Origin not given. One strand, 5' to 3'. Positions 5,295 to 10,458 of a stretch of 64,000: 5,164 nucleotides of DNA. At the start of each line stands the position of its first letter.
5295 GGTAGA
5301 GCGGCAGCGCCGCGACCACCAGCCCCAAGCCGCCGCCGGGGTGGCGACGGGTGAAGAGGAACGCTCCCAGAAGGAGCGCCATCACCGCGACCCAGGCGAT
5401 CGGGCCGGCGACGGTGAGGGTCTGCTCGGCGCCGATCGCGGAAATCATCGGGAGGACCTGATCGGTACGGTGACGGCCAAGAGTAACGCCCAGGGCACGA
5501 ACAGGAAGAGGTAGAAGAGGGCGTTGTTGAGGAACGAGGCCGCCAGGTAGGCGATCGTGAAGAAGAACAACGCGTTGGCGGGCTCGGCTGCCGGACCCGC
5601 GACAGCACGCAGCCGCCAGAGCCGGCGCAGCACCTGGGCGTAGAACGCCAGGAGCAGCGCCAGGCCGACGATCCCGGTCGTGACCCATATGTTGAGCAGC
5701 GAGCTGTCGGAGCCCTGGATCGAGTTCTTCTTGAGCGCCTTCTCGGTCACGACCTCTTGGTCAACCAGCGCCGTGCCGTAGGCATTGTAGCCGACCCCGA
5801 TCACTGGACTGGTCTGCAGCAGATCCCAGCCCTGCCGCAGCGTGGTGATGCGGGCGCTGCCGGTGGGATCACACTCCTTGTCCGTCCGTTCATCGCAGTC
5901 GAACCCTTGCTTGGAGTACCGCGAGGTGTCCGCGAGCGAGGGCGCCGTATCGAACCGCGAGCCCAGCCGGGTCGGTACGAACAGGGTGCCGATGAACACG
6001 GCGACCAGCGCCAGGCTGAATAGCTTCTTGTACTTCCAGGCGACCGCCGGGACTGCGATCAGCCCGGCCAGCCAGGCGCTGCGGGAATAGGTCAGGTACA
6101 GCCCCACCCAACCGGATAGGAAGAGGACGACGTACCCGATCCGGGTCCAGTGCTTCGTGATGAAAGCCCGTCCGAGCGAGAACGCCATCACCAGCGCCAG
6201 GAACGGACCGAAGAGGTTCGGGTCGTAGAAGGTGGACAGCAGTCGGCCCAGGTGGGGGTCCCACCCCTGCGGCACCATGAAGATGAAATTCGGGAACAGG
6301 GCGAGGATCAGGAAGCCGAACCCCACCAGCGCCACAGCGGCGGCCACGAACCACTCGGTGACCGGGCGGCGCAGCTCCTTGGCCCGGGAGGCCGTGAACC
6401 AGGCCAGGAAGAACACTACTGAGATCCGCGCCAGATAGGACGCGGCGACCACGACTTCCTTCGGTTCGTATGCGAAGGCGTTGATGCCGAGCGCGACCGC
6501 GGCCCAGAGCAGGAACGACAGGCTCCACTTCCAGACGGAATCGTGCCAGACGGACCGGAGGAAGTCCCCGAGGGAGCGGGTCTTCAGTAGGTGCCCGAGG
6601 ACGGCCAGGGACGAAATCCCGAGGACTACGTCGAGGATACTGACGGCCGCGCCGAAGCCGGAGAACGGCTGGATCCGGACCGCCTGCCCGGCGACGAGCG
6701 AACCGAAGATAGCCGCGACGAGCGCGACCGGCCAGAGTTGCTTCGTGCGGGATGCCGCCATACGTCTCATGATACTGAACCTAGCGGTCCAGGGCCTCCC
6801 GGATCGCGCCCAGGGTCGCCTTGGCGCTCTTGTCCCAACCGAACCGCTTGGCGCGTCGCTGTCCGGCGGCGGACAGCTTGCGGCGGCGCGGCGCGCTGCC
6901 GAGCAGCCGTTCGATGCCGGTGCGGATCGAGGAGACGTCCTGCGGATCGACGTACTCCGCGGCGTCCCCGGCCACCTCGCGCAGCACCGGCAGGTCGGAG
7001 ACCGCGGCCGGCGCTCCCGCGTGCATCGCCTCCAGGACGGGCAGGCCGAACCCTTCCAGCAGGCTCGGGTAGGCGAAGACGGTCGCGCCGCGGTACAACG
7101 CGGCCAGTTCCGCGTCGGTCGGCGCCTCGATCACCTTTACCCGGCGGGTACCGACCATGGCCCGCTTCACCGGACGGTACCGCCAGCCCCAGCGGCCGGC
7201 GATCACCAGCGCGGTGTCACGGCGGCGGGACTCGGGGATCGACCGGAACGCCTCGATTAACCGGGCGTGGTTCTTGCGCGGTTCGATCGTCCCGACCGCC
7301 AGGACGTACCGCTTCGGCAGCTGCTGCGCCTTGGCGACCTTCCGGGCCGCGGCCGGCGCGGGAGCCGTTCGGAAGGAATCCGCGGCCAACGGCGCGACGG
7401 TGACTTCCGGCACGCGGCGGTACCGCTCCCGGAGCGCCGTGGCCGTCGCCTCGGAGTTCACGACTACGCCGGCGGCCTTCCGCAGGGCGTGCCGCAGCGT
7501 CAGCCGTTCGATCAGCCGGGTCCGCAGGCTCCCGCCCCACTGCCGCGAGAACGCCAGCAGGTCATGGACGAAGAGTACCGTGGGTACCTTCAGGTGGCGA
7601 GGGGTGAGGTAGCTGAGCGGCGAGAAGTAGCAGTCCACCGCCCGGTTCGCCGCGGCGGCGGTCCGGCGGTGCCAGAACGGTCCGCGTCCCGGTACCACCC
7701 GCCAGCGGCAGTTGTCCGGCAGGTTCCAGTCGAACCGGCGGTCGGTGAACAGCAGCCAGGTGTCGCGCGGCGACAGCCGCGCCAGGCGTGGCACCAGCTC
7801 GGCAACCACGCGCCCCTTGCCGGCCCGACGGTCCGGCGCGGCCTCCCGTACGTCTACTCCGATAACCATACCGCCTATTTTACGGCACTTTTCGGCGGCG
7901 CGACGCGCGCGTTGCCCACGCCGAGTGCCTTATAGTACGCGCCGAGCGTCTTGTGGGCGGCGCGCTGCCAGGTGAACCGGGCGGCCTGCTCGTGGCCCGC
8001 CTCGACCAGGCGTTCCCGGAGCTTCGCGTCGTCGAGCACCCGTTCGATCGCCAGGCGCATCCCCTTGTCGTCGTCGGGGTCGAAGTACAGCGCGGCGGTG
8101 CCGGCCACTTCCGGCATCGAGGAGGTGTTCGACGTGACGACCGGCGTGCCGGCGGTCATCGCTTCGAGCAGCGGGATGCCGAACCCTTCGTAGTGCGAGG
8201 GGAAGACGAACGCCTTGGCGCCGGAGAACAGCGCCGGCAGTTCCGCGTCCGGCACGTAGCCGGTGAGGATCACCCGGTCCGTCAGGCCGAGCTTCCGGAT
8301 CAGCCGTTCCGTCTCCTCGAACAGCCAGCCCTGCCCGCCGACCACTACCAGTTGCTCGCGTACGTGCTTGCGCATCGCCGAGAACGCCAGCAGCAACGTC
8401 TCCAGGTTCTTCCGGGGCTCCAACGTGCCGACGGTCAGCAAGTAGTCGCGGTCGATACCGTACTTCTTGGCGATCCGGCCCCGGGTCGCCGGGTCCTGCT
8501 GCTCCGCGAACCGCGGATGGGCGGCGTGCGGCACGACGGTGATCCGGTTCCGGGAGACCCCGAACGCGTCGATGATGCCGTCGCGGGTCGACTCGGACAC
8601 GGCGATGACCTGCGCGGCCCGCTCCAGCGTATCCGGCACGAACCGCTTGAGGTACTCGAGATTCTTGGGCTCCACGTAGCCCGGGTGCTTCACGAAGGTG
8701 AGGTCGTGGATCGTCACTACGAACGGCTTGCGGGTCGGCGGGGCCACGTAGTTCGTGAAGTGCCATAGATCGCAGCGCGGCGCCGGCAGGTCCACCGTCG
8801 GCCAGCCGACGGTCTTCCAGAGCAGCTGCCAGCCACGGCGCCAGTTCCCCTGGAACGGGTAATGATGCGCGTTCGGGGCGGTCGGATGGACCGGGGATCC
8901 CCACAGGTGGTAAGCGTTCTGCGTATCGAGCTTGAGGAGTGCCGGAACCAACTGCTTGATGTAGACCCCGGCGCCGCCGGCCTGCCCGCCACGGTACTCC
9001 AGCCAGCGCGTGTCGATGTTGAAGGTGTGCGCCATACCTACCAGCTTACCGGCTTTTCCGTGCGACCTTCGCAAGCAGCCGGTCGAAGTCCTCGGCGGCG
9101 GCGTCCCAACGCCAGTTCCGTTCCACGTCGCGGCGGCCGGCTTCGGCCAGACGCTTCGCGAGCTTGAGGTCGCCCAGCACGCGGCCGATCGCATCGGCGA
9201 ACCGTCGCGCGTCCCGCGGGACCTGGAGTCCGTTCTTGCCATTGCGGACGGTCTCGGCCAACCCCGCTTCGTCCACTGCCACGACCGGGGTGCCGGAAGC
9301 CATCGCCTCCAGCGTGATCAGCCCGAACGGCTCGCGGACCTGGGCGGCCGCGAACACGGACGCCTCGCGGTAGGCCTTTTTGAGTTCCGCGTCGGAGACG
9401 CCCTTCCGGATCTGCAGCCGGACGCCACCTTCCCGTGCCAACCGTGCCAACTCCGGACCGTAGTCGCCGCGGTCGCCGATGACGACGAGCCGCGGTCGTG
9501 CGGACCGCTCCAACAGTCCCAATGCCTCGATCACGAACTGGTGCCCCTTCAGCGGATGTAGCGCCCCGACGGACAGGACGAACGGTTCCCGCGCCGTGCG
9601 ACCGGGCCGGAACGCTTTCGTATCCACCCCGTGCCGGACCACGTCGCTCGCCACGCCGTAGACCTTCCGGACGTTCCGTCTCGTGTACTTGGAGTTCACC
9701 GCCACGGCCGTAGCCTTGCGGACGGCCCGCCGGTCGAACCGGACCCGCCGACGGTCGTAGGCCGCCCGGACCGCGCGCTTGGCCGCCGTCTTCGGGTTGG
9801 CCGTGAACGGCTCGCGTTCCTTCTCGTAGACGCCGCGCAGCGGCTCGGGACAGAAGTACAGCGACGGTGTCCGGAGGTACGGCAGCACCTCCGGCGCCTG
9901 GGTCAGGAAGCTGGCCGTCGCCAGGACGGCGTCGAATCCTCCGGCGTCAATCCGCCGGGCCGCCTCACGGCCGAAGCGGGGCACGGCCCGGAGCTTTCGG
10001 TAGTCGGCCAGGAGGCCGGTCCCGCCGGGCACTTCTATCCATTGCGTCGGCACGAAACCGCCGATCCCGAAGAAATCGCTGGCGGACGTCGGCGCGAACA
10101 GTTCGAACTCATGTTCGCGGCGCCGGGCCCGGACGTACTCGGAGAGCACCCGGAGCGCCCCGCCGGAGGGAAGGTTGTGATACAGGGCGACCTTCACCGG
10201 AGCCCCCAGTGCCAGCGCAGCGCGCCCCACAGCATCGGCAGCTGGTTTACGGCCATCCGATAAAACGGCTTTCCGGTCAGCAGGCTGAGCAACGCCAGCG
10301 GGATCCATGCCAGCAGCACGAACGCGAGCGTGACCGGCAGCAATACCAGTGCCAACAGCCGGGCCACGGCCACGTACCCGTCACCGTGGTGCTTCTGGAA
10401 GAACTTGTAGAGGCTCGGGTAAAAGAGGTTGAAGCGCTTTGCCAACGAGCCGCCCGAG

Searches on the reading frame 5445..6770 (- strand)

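Call 24: search_protein_families(library=pfam, max_evalue=0.0001, proteins=[window:5445-6770:-])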
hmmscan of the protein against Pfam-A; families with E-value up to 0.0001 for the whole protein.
window:5445-6770:- (441 aa): 1 family
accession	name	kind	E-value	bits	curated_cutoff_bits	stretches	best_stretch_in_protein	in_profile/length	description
PF04932.20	Wzy_C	-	7.8e-19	68.4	31.7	1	216-374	2-149/149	O-Antigen ligase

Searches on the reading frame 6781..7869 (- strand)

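Call 24: search_protein_families(library=pfam, max_evalue=0.0001, proteins=[window:6781-7869:-])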
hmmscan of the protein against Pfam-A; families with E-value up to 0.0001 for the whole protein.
window:6781-7869:- (362 aa): 4 families
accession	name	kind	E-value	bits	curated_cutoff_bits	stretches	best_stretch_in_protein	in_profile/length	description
PF00534.26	Glycos_transf_1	-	7.9e-28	97.6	26.4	1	184-338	13-171/172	Glycosyl transferases group 1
PF13692.12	Glyco_trans_1_4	-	1.4e-19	71.2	27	1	187-323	2-140/142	Glycosyl transferases group 1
PF20706.3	GT4-conflict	-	1.3e-07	31.4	26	1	145-292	156-312/385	Family 4 Glycosyltransferase in conflict systems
PF13439.12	Glyco_transf_4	-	1.8e-07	31.8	28.5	1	85-161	86-164/170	Glycosyltransferase Family 4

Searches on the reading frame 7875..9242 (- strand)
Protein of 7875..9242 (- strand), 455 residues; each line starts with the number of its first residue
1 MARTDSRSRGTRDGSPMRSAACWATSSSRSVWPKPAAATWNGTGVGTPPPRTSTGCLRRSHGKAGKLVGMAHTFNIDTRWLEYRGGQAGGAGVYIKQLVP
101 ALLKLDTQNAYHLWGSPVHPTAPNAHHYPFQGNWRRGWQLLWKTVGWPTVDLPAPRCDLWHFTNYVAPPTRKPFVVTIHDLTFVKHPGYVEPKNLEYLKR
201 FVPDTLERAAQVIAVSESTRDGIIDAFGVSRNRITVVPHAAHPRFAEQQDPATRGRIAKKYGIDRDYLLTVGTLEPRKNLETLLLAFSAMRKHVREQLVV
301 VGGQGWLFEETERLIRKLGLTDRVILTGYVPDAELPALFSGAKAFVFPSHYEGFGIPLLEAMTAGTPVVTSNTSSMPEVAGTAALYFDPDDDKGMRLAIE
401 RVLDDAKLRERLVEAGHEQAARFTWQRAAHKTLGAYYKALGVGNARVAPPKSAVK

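Call 24: search_protein_families(library=pfam, max_evalue=0.0001, proteins=[window:7875-9242:-])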
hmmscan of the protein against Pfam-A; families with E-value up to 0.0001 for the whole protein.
window:7875-9242:- (455 aa): 5 families
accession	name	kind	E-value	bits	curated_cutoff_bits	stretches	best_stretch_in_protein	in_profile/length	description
PF00534.26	Glycos_transf_1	-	2.4e-39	135.1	26.4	1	259-418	7-171/172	Glycosyl transferases group 1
PF13692.12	Glyco_trans_1_4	-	1e-30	107.3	27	1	267-405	3-142/142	Glycosyl transferases group 1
PF13439.12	Glyco_transf_4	-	2.4e-13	50.9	28.5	1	89-240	2-165/170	Glycosyltransferase Family 4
PF20706.3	GT4-conflict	-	2.8e-12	46.8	26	1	206-431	144-384/385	Family 4 Glycosyltransferase in conflict systems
PF13524.12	Glyco_trans_1_2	-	4.3e-10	40.1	25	1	298-432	16-142/144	Glycosyl transferase-like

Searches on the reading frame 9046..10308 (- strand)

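Call 24: search_protein_families(library=pfam, max_evalue=0.0001, proteins=[window:9046-10308:-])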
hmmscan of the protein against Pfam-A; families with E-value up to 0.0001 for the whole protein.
window:9046-10308:- (420 aa): 6 families
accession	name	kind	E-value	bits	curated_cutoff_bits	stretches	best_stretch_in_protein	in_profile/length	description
PF00534.26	Glycos_transf_1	-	3.3e-29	102.1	26.4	1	234-393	8-171/172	Glycosyl transferases group 1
PF13692.12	Glyco_trans_1_4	-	5.9e-27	95.1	27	1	242-380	2-142/142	Glycosyl transferases group 1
PF20706.3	GT4-conflict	-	7.8e-17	61.8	26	1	185-407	133-384/385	Family 4 Glycosyltransferase in conflict systems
PF13439.12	Glyco_transf_4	-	4.8e-10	40.2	28.5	1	49-231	2-169/170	Glycosyltransferase Family 4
PF13579.12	Glyco_trans_4_4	-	1.8e-07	32.1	29.7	1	49-223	1-151/158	Glycosyl transferase 4-like domain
PF13524.12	Glyco_trans_1_2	-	5.7e-07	30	25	1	273-408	16-142/144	Glycosyl transferase-like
